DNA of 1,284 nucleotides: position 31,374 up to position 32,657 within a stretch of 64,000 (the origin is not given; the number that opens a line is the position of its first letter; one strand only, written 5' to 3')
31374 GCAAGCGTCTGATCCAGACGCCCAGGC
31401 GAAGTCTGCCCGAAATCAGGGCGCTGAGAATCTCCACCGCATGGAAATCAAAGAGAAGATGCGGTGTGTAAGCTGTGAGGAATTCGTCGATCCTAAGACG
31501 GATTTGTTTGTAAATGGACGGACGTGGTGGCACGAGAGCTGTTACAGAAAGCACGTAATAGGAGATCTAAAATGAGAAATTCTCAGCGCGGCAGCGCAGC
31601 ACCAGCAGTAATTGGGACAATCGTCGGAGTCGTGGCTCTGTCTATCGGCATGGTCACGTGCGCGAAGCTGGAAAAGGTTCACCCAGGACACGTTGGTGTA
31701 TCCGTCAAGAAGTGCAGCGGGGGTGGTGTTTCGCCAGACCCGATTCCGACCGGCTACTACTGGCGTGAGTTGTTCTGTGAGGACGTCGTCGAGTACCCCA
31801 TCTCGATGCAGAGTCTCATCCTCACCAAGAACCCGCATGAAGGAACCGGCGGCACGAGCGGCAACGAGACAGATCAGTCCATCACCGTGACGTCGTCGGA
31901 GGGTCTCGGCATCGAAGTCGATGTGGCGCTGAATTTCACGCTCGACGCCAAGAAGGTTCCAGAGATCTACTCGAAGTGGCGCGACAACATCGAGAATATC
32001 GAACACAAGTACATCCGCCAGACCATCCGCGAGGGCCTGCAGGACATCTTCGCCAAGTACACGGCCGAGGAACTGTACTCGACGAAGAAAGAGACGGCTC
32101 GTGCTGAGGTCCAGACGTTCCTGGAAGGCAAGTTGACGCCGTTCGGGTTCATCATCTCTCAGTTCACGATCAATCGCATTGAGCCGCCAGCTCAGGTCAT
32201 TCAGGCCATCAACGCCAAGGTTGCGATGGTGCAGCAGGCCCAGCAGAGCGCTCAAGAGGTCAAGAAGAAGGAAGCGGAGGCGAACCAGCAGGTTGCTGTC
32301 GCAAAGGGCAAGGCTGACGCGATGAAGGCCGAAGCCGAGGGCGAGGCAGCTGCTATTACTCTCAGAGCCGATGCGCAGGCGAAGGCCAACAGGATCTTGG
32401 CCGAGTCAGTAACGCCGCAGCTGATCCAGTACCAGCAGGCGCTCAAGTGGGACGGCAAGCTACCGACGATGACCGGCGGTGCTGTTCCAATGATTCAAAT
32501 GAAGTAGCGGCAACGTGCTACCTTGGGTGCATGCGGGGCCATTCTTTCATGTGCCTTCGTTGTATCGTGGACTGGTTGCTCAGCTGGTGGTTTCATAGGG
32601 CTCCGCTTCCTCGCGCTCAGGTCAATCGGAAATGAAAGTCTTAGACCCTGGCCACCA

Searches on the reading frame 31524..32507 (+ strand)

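Call 11: search_protein_families(library=pfam, proteins=[window:31524-32507:+], max_evalue=0.01)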
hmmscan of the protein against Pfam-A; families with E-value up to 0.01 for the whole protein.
window:31524-32507:+ (327 aa): 2 families
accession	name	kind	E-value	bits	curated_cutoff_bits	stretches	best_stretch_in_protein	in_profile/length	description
PF01145.31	Band_7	-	4.1e-26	92.5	23.6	1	51-248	2-174/176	SPFH domain / Band 7 family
PF03515.19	Cloacin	-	0.00075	19.7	25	1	177-276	62-163/277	Colicin-like bacteriocin tRNase domain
